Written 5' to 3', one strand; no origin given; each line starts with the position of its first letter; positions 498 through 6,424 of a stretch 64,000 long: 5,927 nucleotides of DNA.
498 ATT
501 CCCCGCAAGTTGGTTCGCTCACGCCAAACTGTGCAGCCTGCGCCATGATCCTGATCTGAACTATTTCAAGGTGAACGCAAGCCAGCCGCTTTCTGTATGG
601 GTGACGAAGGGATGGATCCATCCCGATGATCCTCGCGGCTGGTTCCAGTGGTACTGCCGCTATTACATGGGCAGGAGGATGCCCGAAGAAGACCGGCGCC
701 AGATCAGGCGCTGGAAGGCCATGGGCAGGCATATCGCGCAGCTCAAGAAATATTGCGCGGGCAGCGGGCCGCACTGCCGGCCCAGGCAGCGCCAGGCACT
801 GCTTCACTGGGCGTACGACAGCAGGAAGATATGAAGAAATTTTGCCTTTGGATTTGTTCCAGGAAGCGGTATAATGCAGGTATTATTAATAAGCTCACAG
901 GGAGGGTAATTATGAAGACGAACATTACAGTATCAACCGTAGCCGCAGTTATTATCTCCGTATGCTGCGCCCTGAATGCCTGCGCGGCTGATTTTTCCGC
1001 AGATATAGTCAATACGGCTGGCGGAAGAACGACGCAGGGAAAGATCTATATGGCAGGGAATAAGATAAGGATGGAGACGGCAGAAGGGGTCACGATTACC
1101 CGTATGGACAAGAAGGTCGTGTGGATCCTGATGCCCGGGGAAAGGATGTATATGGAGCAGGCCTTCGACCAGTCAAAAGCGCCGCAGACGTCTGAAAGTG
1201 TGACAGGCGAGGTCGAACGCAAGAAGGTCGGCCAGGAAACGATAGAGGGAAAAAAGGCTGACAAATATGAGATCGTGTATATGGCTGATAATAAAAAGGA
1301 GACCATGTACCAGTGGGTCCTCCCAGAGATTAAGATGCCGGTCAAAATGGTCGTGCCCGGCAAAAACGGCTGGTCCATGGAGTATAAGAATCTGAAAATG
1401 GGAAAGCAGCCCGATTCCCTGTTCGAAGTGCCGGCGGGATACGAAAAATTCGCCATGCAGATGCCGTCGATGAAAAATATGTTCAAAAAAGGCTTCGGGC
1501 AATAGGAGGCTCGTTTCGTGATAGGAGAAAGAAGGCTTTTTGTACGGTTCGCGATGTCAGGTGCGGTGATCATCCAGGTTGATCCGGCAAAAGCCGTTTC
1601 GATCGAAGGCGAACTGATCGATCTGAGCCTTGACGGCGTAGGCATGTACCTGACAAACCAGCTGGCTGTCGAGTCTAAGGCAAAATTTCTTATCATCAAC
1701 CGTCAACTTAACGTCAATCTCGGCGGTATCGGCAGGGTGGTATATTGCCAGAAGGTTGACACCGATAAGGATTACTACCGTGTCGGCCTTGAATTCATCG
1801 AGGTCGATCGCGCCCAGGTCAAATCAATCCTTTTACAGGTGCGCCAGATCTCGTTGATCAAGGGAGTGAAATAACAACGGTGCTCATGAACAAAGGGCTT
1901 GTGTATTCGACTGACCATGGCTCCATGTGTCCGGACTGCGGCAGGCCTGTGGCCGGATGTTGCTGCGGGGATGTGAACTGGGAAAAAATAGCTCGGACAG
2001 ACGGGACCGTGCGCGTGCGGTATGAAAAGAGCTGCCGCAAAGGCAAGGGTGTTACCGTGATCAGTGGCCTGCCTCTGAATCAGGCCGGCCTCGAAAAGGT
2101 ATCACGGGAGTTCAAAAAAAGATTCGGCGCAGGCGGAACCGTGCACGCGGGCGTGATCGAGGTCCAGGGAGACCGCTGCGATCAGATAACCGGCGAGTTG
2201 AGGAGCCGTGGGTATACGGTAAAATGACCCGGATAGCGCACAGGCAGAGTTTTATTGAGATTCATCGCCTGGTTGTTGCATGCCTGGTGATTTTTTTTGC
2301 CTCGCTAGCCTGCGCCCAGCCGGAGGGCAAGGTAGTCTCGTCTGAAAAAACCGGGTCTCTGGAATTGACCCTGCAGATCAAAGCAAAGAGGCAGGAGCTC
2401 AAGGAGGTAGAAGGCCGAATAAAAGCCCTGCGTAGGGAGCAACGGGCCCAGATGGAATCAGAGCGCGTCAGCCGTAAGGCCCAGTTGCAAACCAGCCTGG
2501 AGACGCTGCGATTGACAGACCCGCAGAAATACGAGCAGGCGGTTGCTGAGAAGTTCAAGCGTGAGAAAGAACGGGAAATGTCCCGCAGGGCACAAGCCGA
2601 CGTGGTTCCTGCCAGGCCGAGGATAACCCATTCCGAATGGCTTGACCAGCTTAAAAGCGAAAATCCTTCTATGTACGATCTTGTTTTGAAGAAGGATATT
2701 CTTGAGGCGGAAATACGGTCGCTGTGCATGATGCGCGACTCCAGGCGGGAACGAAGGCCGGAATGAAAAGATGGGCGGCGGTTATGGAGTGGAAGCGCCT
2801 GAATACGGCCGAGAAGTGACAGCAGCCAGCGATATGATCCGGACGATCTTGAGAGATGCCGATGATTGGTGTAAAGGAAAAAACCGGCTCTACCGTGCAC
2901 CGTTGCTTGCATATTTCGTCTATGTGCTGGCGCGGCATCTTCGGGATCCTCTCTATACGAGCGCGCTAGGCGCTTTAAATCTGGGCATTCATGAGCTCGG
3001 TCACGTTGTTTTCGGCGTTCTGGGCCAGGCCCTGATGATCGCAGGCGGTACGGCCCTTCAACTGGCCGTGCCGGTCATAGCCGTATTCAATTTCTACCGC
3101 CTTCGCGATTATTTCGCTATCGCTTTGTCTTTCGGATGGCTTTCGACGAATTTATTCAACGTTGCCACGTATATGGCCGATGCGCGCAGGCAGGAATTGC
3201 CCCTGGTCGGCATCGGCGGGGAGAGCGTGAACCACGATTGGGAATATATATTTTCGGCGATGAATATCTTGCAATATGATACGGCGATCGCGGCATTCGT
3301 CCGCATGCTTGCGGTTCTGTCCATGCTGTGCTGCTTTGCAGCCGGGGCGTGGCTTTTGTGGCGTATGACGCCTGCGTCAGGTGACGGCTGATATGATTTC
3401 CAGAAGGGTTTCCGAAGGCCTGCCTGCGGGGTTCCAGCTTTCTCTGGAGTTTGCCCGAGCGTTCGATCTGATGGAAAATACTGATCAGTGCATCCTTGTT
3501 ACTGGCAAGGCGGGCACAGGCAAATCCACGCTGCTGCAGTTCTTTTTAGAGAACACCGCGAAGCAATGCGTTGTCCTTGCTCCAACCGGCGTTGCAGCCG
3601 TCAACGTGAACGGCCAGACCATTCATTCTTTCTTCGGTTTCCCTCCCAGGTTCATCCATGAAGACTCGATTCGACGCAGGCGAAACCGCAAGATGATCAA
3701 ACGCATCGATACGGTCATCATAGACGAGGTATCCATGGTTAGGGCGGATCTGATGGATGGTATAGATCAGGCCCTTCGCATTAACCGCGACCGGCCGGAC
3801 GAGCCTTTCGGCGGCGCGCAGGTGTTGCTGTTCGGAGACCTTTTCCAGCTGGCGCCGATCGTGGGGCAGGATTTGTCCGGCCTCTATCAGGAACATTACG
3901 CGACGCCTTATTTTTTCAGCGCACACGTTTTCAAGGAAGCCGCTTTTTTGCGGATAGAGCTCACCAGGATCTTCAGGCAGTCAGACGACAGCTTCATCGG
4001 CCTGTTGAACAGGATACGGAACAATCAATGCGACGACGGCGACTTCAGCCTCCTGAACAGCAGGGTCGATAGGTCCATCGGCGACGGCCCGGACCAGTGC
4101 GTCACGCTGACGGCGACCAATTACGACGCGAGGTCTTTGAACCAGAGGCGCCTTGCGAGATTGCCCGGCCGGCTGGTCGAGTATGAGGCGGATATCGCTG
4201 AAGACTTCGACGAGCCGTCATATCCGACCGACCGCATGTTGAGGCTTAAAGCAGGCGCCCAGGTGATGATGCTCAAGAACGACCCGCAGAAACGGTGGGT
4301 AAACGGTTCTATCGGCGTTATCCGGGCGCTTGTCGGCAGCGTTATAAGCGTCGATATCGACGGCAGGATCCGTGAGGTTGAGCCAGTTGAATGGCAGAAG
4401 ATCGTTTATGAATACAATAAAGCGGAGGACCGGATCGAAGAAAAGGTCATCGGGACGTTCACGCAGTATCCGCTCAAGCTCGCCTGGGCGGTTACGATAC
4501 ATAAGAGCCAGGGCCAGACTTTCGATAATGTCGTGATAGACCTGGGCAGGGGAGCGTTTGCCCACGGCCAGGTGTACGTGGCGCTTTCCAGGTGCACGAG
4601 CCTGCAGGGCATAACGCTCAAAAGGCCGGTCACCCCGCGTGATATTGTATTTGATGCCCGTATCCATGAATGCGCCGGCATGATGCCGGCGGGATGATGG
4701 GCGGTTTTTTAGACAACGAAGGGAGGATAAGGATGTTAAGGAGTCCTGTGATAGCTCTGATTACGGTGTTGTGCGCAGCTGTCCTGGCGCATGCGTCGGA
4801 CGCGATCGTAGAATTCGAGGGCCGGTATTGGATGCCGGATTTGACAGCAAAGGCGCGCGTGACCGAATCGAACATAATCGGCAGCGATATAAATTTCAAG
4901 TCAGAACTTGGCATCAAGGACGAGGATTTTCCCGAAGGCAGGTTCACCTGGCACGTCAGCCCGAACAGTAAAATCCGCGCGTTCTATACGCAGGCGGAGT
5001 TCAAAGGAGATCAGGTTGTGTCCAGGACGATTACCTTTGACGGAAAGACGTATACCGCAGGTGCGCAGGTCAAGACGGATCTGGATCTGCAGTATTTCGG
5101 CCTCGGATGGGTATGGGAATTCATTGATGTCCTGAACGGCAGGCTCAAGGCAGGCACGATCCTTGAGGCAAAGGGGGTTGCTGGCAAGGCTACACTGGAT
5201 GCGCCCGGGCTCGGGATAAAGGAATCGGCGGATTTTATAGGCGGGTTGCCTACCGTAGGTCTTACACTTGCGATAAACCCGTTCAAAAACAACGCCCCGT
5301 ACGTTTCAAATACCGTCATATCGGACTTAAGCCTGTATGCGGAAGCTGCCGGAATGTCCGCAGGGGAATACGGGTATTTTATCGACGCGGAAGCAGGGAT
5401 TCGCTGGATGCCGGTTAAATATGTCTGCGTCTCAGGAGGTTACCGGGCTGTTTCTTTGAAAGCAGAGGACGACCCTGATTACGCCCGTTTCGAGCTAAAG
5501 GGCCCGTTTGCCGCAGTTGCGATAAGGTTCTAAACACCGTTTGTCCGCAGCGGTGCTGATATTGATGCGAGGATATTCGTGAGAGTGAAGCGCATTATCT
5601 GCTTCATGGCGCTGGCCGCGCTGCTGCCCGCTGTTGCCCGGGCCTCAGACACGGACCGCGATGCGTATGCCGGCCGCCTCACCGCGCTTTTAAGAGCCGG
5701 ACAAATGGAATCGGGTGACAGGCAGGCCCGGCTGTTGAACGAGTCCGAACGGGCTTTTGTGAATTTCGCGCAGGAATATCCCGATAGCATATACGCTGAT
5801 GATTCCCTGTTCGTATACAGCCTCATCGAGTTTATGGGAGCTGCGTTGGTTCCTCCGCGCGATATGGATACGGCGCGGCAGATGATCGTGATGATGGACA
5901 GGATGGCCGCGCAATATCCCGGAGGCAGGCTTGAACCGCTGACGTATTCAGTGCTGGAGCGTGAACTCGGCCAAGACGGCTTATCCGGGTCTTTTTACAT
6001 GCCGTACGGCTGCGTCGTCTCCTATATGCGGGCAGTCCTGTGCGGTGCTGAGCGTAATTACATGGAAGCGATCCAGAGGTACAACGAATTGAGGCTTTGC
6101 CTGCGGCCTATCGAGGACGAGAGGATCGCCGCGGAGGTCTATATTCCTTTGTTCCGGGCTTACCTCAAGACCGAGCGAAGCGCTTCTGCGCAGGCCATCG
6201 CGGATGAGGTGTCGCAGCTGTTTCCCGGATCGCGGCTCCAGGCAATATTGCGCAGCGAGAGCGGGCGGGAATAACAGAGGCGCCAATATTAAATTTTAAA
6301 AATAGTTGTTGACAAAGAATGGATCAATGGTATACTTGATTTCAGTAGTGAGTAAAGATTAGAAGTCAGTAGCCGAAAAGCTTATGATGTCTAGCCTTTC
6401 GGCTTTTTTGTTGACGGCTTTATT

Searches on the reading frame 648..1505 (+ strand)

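Call 50: search_protein_families(library=pfam, proteins=[window:648-1505:+], max_evalue=0.0001)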
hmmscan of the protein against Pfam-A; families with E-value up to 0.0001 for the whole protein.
window:648-1505:+ (285 aa): 1 family
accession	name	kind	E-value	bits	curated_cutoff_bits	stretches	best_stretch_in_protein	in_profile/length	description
PF14371.13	DUF4412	-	9.8e-12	45.5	21.6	1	127-224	14-118/191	Domain of unknown function (DUF4412)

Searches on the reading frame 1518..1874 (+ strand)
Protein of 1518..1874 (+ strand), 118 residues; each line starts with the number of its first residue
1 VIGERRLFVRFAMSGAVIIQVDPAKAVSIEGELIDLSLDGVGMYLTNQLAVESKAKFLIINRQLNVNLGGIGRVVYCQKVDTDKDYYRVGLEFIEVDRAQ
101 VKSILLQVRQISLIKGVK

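Call 21: search_protein_families(library=pfam, proteins=[window:1518-1874:+], max_evalue=1)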
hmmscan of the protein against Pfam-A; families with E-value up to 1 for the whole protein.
window:1518-1874:+ (118 aa): 1 family
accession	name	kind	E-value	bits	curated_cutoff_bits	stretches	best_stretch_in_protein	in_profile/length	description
PF07238.19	PilZ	-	1e-08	35.9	22.5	1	4-104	1-96/102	PilZ domain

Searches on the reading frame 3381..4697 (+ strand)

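Call 50: search_protein_families(library=pfam, proteins=[window:3381-4697:+], max_evalue=0.0001)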
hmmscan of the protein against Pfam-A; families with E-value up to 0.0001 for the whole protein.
window:3381-4697:+ (438 aa): 10 families
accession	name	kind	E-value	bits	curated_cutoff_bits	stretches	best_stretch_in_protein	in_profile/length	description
PF05970.20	PIF1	-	3.3e-27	96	25.9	1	31-216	18-216/223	PIF1-like helicase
PF13245.12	AAA_19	-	1.8e-13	51.2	25.1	1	34-159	10-131/134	AAA domain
PF13604.12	AAA_30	-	3.9e-13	50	27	1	30-162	13-133/191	AAA domain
PF02689.20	Herpes_Helicase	-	8e-13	47.7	27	2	36-115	60-147/808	Helicase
PF01443.25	Viral_helicase1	-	2.9e-07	31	21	0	38-86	1-52/228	Viral superfamily 1 RNA helicase core domain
PF13538.12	UvrD_C_2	-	7.2e-07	29.4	27.4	1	367-404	1-44/52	UvrD-like helicase C-terminal domain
PF13479.12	AAA_24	-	8.9e-07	29.4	27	1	36-144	3-100/195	AAA domain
PF13401.12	AAA_22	-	1.6e-06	28.9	27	1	34-153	4-123/130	AAA domain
PF21530.3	Pif1_2B_dom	-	1.3e-05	25.2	23.9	1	284-315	13-45/47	DNA helicase Pif1, 2B domain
PF13191.12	AAA_16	-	4.9e-05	24.3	32.6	0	32-66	21-55/167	AAA ATPase domain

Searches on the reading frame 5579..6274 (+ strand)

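Call 50: search_protein_families(library=pfam, proteins=[window:5579-6274:+], max_evalue=0.0001)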
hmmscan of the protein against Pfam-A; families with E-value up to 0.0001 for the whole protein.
window:5579-6274:+ (231 aa): 1 family
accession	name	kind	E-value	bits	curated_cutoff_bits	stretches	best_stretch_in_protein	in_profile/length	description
PF13525.12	YfiO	-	2.2e-05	24.7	25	0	29-79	82-132/203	Outer membrane lipoprotein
